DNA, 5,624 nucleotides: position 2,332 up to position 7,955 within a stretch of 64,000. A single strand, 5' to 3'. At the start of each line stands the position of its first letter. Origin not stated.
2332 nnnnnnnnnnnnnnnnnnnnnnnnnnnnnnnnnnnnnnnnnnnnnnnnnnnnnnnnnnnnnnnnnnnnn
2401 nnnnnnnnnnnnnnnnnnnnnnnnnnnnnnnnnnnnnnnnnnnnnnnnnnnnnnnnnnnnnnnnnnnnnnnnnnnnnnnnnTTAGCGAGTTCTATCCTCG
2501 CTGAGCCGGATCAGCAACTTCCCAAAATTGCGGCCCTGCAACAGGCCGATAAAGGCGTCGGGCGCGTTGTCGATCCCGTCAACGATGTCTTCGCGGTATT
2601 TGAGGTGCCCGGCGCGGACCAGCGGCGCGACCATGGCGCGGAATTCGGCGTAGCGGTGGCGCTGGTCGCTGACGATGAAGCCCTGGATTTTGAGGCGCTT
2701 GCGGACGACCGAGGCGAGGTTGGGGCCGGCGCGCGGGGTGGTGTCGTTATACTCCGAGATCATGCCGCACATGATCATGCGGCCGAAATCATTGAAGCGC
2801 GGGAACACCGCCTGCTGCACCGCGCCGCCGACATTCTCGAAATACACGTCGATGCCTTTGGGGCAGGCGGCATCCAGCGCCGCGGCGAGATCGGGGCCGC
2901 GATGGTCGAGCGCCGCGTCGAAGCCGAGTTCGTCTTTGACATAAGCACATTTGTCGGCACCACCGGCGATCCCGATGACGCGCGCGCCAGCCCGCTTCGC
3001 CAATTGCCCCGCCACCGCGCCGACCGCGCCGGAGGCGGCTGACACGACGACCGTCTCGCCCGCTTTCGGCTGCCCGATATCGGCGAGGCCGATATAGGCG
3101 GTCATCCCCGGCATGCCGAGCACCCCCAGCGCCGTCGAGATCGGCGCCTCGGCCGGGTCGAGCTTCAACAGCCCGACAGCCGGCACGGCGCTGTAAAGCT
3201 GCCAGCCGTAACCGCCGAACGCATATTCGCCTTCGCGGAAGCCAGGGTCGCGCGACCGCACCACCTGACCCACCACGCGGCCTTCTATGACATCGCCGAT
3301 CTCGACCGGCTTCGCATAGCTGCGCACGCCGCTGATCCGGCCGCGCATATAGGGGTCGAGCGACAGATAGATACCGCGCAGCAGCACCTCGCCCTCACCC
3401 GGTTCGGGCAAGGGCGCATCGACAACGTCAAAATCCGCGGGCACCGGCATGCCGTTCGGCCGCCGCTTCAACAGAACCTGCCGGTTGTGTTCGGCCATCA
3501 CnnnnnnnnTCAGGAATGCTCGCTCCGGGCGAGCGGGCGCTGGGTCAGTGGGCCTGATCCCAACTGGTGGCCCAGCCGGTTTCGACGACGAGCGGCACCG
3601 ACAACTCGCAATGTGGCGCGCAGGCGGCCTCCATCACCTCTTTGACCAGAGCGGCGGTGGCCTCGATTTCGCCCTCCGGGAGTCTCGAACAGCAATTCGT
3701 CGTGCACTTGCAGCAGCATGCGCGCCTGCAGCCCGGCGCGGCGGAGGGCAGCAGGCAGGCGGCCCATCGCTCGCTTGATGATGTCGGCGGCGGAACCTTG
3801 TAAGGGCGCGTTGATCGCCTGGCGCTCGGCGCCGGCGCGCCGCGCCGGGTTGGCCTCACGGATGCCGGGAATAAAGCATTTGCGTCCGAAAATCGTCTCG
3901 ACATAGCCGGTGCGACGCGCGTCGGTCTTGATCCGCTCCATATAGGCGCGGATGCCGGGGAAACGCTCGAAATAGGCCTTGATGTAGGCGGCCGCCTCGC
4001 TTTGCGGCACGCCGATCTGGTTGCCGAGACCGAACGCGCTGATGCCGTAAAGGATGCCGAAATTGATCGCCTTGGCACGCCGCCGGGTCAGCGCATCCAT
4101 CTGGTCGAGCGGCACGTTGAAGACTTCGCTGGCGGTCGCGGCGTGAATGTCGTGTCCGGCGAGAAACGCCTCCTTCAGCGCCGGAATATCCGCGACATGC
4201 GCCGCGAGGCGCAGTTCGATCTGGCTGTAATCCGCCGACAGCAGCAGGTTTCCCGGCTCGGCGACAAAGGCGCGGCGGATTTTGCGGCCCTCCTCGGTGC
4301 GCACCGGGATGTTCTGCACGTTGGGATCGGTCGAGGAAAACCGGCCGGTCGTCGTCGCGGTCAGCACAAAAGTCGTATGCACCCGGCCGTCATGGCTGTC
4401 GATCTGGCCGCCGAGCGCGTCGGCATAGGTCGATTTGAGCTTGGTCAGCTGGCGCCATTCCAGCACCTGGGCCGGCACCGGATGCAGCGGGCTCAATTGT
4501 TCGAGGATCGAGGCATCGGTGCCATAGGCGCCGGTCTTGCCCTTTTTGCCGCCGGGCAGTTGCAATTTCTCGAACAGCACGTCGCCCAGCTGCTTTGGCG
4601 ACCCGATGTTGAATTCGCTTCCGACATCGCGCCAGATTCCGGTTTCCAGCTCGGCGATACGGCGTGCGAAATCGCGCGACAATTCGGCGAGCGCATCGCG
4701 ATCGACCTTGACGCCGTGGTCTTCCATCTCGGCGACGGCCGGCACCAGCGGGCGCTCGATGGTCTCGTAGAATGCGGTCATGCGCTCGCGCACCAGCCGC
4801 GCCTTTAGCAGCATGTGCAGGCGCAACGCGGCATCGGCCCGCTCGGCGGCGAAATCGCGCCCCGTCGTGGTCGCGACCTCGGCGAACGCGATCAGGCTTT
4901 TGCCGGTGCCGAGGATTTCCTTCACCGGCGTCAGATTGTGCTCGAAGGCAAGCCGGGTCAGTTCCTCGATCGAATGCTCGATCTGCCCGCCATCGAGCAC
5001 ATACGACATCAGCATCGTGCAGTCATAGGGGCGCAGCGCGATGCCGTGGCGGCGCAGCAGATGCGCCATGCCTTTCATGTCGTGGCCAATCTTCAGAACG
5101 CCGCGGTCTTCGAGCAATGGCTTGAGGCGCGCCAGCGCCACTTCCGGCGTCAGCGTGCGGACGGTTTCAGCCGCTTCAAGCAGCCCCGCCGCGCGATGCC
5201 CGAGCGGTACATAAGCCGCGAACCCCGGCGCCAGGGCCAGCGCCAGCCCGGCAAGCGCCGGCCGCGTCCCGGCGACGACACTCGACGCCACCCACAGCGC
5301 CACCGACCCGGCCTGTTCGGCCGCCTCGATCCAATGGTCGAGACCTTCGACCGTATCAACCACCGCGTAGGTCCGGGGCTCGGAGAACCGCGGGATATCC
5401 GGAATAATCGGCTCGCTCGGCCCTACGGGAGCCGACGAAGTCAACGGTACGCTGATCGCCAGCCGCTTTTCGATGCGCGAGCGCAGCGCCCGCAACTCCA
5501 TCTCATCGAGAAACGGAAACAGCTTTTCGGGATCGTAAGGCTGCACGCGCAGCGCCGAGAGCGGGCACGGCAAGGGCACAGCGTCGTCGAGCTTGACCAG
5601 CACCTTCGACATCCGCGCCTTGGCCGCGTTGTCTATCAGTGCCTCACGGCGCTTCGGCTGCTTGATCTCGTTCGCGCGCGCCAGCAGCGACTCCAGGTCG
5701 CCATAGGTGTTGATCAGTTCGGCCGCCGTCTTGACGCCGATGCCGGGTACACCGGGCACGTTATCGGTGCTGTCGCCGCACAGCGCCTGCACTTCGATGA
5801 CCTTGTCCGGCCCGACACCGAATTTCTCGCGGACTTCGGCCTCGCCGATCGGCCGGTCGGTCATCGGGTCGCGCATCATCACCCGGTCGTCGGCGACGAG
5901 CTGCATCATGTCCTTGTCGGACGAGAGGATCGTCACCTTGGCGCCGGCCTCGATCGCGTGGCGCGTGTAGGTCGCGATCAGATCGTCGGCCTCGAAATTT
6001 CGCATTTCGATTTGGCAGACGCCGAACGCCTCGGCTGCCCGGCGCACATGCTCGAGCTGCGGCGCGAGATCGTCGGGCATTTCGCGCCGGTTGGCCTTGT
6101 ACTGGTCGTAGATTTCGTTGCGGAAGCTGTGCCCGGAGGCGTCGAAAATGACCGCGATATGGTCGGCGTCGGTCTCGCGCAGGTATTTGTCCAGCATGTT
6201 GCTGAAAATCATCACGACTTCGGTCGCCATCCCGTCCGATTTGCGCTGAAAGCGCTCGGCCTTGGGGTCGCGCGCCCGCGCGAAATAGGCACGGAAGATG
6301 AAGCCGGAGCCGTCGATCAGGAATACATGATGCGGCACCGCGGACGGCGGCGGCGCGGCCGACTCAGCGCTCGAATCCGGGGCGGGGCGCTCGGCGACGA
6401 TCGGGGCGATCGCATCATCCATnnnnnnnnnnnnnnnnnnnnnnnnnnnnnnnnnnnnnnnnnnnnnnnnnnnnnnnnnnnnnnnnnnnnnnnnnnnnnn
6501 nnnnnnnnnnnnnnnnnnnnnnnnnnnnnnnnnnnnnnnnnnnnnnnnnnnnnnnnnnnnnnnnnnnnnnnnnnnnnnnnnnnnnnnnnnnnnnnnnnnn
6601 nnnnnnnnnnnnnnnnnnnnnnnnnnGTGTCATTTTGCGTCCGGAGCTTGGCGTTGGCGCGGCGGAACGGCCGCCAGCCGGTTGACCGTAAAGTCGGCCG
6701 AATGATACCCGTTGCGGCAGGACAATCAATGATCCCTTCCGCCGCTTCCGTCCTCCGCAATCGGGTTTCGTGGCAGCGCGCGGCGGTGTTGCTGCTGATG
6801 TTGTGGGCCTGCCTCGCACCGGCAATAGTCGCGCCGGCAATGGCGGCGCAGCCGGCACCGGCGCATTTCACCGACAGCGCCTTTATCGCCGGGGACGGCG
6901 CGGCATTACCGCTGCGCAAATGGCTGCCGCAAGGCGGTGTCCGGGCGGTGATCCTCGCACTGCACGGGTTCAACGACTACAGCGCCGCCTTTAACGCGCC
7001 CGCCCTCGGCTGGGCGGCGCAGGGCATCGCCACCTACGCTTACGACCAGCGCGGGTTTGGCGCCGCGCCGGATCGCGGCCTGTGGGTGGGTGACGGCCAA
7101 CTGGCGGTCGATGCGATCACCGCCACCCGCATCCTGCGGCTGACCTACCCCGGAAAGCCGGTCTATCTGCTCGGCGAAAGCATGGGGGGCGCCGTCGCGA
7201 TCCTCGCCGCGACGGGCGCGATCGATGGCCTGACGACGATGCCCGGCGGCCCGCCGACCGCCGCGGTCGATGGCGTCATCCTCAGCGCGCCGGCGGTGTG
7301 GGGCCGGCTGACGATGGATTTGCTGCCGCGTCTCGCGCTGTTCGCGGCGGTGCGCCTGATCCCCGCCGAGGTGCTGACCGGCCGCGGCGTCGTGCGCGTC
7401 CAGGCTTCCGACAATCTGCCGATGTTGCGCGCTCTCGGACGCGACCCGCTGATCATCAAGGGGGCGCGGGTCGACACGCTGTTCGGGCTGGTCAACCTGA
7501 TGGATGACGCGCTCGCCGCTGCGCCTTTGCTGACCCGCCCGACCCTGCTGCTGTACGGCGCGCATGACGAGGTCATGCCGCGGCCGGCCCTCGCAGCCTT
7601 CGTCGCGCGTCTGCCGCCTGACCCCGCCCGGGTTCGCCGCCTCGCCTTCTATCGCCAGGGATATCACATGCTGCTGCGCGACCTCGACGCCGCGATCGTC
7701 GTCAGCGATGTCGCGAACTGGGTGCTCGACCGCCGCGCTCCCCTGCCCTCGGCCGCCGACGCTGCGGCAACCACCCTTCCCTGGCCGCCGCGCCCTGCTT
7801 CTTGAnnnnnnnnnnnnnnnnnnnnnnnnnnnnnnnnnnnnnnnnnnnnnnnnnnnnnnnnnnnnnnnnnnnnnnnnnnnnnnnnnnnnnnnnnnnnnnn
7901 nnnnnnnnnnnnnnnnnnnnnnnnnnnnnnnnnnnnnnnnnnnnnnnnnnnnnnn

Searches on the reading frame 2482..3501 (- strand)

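Call 35: search_protein_families(library=pfam, proteins=[window:2482-3501:-], max_evalue=0.00001)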
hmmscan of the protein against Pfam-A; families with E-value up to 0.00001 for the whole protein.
window:2482-3501:- (339 aa): 3 families
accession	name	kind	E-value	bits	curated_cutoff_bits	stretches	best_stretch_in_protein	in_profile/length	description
PF16884.10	ADH_N_2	-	2.4e-34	117.9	31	1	7-113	1-107/108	N-terminal domain of oxidoreductase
PF00107.32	ADH_zinc_N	-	2e-20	73.5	31.8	1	159-289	1-125/129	Zinc-binding dehydrogenase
PF13602.12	ADH_zinc_N_2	-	2.8e-10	41.7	27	1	192-331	1-134/134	Zinc-binding dehydrogenase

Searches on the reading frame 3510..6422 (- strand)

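Call 35: search_protein_families(library=pfam, proteins=[window:3510-6422:-], max_evalue=0.00001)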
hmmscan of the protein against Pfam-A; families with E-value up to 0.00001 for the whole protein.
window:3510-6422:- (970 aa): 5 families
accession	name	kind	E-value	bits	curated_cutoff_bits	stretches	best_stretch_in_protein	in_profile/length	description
PF00476.26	DNA_pol_A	-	3e-142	474.5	34.3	1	576-916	2-343/381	DNA polymerase family A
PF02739.22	5_3_exonuc_N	-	6.3e-50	169.5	34.3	1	33-202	2-164/164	5'-3' exonuclease, N-terminal resolvase-like domain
PF01367.25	5_3_exonuc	-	6.7e-30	103.9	40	1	203-298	1-96/97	5'-3' exonuclease, C-terminal SAM fold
PF01612.26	DNA_pol_A_exo1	-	3.9e-07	30.5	23.6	1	426-539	61-168/173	3'-5' exonuclease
PF22619.2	DNA_polI_exo1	-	1.1e-06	28.9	27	0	431-508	38-116/140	DNA polymerase I, ribonuclease H-like domain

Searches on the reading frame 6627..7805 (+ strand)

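Call 35: search_protein_families(library=pfam, proteins=[window:6627-7805:+], max_evalue=0.00001)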
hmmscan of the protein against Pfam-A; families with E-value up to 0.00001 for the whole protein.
window:6627-7805:+ (392 aa): 3 families
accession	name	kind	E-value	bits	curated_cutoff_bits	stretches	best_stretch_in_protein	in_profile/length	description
PF12146.15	Hydrolase_4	-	1e-44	153.1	27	1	105-354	3-239/239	Serine aminopeptidase, S33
PF00561.26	Abhydrolase_1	-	2e-10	41.2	25.8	1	108-340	2-231/245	alpha/beta hydrolase fold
PF12697.13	Abhydrolase_6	-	3.6e-06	28.2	26.3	1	109-329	1-195/217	Alpha/beta hydrolase family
